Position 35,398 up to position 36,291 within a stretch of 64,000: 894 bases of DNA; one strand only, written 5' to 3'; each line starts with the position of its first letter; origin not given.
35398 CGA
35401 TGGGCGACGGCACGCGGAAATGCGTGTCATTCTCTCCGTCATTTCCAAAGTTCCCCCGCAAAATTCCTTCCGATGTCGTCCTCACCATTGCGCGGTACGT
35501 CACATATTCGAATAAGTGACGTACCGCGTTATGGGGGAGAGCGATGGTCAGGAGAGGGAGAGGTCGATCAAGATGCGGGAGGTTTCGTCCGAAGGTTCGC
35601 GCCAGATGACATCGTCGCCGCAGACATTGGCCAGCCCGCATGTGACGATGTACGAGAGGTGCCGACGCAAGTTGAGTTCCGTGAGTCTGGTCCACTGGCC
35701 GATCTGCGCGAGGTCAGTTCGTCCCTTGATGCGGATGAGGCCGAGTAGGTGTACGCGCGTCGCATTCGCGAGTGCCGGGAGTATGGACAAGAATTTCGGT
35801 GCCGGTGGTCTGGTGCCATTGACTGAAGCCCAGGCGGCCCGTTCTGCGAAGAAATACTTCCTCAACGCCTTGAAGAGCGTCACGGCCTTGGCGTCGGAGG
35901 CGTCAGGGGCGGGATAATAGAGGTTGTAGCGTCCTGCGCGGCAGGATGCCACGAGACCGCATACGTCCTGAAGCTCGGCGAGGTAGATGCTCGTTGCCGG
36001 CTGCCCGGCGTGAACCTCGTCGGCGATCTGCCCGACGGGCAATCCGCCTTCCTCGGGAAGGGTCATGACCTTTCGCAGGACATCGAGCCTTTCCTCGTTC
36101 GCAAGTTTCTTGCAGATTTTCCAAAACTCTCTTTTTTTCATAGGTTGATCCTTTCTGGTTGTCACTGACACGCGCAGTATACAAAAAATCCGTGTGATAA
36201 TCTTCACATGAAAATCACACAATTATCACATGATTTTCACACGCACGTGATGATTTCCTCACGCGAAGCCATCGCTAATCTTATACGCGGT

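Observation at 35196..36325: ArsR-like regulator framed by 38-bp near-perfect palindromes and a TCACATG iteron-like array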

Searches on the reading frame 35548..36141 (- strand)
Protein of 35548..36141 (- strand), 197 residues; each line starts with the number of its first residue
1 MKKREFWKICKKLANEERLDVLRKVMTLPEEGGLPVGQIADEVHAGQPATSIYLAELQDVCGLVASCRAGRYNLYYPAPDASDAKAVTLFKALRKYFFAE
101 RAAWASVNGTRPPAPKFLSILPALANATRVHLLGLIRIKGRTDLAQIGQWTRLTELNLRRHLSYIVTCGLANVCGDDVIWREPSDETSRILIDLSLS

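Call 9: search_protein_families(library=pfam, proteins=[window:35548-36141:-], max_evalue=0.01)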
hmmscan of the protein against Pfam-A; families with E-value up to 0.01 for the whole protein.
window:35548-36141:- (197 aa): 1 family
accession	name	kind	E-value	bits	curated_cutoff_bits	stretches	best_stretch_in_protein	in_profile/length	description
PF01022.26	HTH_5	-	0.00067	19.9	22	0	20-64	6-45/47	Bacterial regulatory protein, arsR family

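Call 12: find_homologous_proteins(query=window:35548-36141:-, max_evalue=0.001)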
Query window:35548-36141:- (197 aa): 71 proteins with E <= 0.001 among 366 candidates.
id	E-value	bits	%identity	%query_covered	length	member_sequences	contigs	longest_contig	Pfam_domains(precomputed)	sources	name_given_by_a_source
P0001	2.6e-125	434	97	100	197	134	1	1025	-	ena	-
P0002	7.2e-107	374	85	100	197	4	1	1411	-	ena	-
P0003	4.6e-106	371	85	100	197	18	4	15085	PF01022.27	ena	-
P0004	5.6e-103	361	82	100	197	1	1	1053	-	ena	-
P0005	2.6e-92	326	75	100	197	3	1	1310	PF01022.27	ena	-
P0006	5.7e-92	325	76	100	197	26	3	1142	PF01022.27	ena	-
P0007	3.7e-81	290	72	100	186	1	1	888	PF01022.27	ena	-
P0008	2.1e-75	271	63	100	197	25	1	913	PF01022.27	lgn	-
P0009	1.8e-74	268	61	100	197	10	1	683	PF01022.27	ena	-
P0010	7.3e-74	266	62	100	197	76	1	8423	PF01022.27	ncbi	-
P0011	2.7e-73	264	62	100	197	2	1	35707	PF01022.27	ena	-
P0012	3.7e-73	264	62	100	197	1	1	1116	PF01022.27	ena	-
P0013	1.8e-72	261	62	100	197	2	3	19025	PF01022.27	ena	-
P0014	2.2e-71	258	62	100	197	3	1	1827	PF01022.27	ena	-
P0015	6.0e-71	256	61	100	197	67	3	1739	PF01022.27,PF09339.17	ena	-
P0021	2.3e-67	245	61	100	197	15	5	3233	PF12840.14,PF01022.27,PF09339.17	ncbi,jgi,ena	jgi:DNA-binding transcriptional ArsR family regulator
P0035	1.0e-65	239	59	98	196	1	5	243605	PF01022.27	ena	-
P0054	1.3e-63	232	57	100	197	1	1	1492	PF01022.27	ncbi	-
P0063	5.0e-57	211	54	100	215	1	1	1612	PF12840.14,PF01022.27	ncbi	-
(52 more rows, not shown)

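Call 17: find_encoding_contigs(protein=P0035, flank=6000, max_places=3)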
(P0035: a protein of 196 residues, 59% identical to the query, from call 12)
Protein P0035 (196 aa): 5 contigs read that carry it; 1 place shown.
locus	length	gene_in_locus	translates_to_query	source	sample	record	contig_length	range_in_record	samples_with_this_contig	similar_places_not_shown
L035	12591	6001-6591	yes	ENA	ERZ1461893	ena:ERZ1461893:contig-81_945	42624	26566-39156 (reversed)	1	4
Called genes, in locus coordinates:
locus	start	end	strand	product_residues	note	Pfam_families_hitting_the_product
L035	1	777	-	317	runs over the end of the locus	PF13091:PLDc_2 (weak)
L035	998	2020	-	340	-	PF13306:LRR_5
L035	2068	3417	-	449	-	PF10117:McrBC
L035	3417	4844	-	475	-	PF07728:AAA_5, PF13401:AAA_22 (weak)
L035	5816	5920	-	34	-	-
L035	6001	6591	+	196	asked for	PF01022:HTH_5 (faint)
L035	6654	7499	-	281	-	PF00892:EamA (weak)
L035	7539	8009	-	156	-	PF22817:ApeP-like, PF07977:FabA, PF22818:ApeI-like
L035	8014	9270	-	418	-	PF00109:ketoacyl-synt, PF00108:Thiolase_N (weak), PF02801:Ketoacyl-synt_C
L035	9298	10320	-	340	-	PF08392:FAE1_CUT1_RppA (weak), PF08545:ACP_syn_III, PF08541:ACP_syn_III_C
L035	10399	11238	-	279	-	-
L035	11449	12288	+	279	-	PF21088:MS_channel_1st (weak), PF00924:MS_channel_2nd, PF21082:MS_channel_3rd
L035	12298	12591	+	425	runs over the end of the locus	PF01136:Peptidase_U32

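Call 18: find_encoding_contigs(protein=P0011, flank=6000, max_places=2)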
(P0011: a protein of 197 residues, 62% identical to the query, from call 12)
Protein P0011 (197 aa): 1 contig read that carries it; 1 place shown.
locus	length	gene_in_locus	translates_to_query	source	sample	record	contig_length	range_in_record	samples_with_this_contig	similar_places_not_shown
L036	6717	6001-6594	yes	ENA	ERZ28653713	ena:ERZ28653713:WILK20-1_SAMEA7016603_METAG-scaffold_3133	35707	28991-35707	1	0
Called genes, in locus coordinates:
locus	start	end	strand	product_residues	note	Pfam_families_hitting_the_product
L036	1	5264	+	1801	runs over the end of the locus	-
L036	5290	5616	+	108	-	-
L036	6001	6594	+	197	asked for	PF01022:HTH_5 (faint)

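Call 19: find_encoding_contigs(protein=P0003, flank=6000, max_places=3)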
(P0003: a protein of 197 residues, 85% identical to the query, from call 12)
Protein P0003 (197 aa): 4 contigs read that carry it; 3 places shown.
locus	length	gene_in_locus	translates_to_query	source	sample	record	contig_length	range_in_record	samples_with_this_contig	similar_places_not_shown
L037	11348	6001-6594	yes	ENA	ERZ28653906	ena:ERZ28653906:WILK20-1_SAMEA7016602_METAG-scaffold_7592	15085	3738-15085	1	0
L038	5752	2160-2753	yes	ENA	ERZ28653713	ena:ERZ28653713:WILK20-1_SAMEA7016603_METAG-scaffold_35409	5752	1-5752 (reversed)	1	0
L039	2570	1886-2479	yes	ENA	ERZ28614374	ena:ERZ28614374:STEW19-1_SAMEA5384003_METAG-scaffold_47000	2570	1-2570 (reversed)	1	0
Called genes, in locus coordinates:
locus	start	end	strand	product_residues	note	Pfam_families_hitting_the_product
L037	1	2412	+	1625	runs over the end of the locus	PF00270:DEAD, PF00271:Helicase_C, PF00580:UvrD-helicase, PF13245:AAA_19, PF13604:AAA_30 (weak), PF00580:UvrD-helicase, PF13361:UvrD_C, PF13538:UvrD_C_2, +2 more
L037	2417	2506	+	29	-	-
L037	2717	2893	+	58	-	-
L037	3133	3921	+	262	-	PF08378:NERD, PF01396:Zn_ribbon_Top1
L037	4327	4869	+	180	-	-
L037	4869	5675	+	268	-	PF08843:AbiEii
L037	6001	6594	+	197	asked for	PF01022:HTH_5 (faint)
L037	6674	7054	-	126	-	-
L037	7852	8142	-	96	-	-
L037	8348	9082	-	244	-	-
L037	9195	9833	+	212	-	-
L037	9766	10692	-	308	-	PF13200:DUF4015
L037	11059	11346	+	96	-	?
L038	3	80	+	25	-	?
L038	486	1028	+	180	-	-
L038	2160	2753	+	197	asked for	PF01022:HTH_5 (faint)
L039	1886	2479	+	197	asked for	PF01022:HTH_5 (faint)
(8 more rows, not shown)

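Call 24: search_protein_families(library=pfam, proteins=[L037:4327-4869:+], max_evalue=0.001)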
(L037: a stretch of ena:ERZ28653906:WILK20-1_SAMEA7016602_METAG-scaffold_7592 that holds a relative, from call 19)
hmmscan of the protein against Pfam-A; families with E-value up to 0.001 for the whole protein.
L037:4327-4869:+ (180 aa): 0 families

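Call 29: search_solved_structures(query=A1, max_evalue=1, show_alignments=2)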
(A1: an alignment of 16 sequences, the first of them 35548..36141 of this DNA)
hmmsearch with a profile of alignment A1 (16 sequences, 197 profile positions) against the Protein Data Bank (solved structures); distinct sequences matched with E-value up to 1: 67 (the best 60 are shown).
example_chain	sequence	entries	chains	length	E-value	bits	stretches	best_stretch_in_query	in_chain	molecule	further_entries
6j05_A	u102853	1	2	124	1.5e-08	37.8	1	12-89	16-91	Transcriptional regulator ArsR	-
1r22_A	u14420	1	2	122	1.7e-07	34.3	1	11-87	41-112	Transcriptional repressor smtB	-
3jth_A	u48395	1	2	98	2e-07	34.1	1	11-92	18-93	Transcription activator HlyU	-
5znx_A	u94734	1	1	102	2.2e-07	34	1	11-92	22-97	Transcriptional activator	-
1r1t_A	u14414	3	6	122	5.2e-07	32.8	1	11-87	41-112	Transcriptional repressor smtB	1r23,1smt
2jsc_A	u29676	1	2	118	8.2e-07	32.1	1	112-195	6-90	Transcriptional regulator Rv1994c/MT2050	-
6uvu_A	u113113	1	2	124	8.7e-07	32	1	10-80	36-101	ArsR family transcriptional regulator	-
4k2e_A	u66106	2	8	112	1.1e-06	31.7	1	11-89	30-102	Transcriptional activator HlyU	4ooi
2lkp_A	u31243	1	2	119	2.2e-06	30.7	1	9-77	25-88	HTH-type transcriptional regulator NmtR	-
4omy_A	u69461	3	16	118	2.3e-06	30.6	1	13-86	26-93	NolR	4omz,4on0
2kko_A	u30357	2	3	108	3.4e-06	30.1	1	7-94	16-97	POSSIBLE TRANSCRIPTIONAL REGULATORY PROTEIN (POSSIBLY ARSR-FAMILY) | Possible transcriptional regulatory arsR-family protein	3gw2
3cuo_A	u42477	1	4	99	1.2e-05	28.3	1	13-89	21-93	Uncharacterized HTH-type transcriptional regulator ygaV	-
8qkf_A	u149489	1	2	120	1.3e-05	28.2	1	11-80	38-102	ArsR family transcriptional regulator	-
1u2w_A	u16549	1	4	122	1.7e-05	27.8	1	116-195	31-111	Cadmium efflux system accessory protein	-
6cda_A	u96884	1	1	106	2.1e-05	27.5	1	8-78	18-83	ArsR family transcriptional regulator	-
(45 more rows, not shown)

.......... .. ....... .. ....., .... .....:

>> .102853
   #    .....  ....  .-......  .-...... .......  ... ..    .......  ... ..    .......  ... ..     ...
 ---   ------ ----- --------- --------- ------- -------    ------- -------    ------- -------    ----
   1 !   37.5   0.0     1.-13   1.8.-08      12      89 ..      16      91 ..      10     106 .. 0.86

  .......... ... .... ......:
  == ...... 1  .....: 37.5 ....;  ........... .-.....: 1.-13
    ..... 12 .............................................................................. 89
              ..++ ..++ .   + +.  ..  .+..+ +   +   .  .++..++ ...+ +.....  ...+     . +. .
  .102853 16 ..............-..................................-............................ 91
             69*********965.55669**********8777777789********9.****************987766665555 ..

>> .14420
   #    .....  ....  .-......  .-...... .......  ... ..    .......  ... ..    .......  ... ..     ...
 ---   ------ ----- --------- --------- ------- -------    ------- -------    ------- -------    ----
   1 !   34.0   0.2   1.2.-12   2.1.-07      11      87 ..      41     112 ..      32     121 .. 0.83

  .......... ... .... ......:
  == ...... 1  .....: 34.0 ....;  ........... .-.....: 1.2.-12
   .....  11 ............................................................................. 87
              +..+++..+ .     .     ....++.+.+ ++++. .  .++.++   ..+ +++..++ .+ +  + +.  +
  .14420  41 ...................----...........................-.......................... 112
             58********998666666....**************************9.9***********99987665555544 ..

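Call 31: search_protein_families(library=ncbifam, proteins=[window:35548-36141:-, P0035, L037:4327-4869:+], max_evalue=0.01)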
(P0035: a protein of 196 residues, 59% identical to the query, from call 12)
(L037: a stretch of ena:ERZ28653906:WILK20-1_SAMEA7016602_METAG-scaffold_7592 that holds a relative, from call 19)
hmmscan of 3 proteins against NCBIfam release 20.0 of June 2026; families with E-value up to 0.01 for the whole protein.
window:35548-36141:- (197 aa): 6 families
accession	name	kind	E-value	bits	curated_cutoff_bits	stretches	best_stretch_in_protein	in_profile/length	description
NF033788.1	HTH_metalloreg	subfamily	5.8e-14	51.7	55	2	8-78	3-69/77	metalloregulator ArsR/SmtB family transcription factor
NF047906.1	CdPbTransRegCmtR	equivalog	6.4e-06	26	150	0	11-88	16-87/104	Cd(II)/Pb(II)-sensing metalloregulatory transcriptional regulator CmtR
NF007528.0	PRK10141.1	subfamily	2e-05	24.4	97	1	8-81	8-77/117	metalloregulator ArsR/SmtB family transcription factor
NF033789.1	repress_SdpR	subfamily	8.8e-05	22.3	100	0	12-75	4-62/79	autorepressor SdpR family transcription factor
NF041413.1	ArsR_Rv2640c_fam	equivalog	0.00015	22.2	155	0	11-87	37-111/118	Rv2640c family ArsR-like transcriptional regulator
NF045707.1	Dbac_1936_reg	equivalog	0.00037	20.5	115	1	9-94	10-86/99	ArsR/SmtB-type metalloregulator TsoR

P0035 (196 aa): 8 families
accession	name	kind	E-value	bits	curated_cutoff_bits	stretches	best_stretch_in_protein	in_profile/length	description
NF033788.1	HTH_metalloreg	subfamily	4.7e-19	68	55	2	7-80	3-72/77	metalloregulator ArsR/SmtB family transcription factor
NF047906.1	CdPbTransRegCmtR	equivalog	2.8e-11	43.2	150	2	122-170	17-64/104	Cd(II)/Pb(II)-sensing metalloregulatory transcriptional regulator CmtR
NF041413.1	ArsR_Rv2640c_fam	equivalog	9.7e-11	42.1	155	1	10-80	37-105/118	Rv2640c family ArsR-like transcriptional regulator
NF045707.1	Dbac_1936_reg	equivalog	8.1e-09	35.4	115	1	8-95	10-88/99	ArsR/SmtB-type metalloregulator TsoR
NF033789.1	repress_SdpR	subfamily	7.9e-08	32.1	100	1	10-88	3-76/79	autorepressor SdpR family transcription factor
NF007528.0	PRK10141.1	subfamily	1.2e-05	25.1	97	1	8-80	9-77/117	metalloregulator ArsR/SmtB family transcription factor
NF040642.1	sulf_sens_BigR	equivalog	0.00032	20.7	155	1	24-90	25-90/95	sulfite-sensing transcriptional repressor BigR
NF040947.1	trans_reg_LysM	equivalog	0.0032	17.2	180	1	126-169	3-46/136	HTH-type transcriptional regulator LysM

L037:4327-4869:+ (180 aa): 0 families

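Call 42: predict_structure(alignment_id=A2)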
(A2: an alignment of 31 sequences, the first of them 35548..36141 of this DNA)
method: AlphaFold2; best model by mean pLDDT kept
length: 197 residues; sequences in the alignment: 31
mean_pLDDT: 92.5   pTM: 0.87
mean pLDDT of the five models: 92.5, 91.2, 91.2, 90.9, 90.8
residues with pLDDT >= 90: 167; 70-90: 19; 50-70: 11; < 50: 0
segments of 3 or more residues with pLDDT < 50: none
pLDDT, mean of each block of 10 residues (from residue 1): 84 95 92 91 91 97 94 94 95 94 64 90 98 97 95 95 97 96 97 97
secondary structure, 60 per line:
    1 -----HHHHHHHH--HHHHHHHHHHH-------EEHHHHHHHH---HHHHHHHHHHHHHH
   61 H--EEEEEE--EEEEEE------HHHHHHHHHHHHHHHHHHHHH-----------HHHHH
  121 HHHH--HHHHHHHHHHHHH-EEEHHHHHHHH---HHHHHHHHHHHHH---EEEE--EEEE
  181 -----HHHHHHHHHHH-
elements in order: H6-13 H16-26 H36-43 H47-61 E64-69 E72-77 H84-104 H116-124 H127-139 E141-143 H144-151 H155-167 E171-174 E177-180 H186-196

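Call 46: find_related_loci(query=A1, collection=metagenome_contigs, flank=4000)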
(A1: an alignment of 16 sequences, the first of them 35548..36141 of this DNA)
Query A1 (197 aa) in metagenome_contigs; peptide patterns used: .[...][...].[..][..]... (x = any residue, [..] = any of these).
327 stretches matched a pattern; 211 encode a relative of the query (tblastn E <= 1e-3); the best 80 are kept; 80 distinct loci.
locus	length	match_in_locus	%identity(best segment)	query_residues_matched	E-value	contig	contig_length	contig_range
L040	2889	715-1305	97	1-197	8e-135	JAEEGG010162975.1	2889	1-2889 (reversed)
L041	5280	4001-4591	97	1-197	1e-129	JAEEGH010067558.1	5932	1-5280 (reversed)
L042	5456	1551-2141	61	1-197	1e-81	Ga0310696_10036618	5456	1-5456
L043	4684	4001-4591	61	1-197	1e-81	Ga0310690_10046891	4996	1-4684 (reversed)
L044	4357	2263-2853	62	1-197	8e-82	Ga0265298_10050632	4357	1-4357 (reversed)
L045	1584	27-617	63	1-197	2e-85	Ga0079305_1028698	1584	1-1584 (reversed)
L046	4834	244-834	62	1-197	2e-80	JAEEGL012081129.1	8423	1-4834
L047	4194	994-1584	61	1-197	3e-79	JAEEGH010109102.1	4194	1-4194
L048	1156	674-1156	73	1-161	3e-83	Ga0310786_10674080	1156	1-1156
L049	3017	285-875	61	1-197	2e-77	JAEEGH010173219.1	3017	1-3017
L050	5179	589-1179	59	1-197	6e-75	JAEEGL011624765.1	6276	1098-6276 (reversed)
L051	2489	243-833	61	1-197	2e-76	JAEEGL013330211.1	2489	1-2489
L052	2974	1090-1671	59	4-197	3e-75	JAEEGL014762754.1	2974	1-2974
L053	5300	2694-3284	59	1-197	7e-75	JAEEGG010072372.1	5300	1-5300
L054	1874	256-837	59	4-197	2e-77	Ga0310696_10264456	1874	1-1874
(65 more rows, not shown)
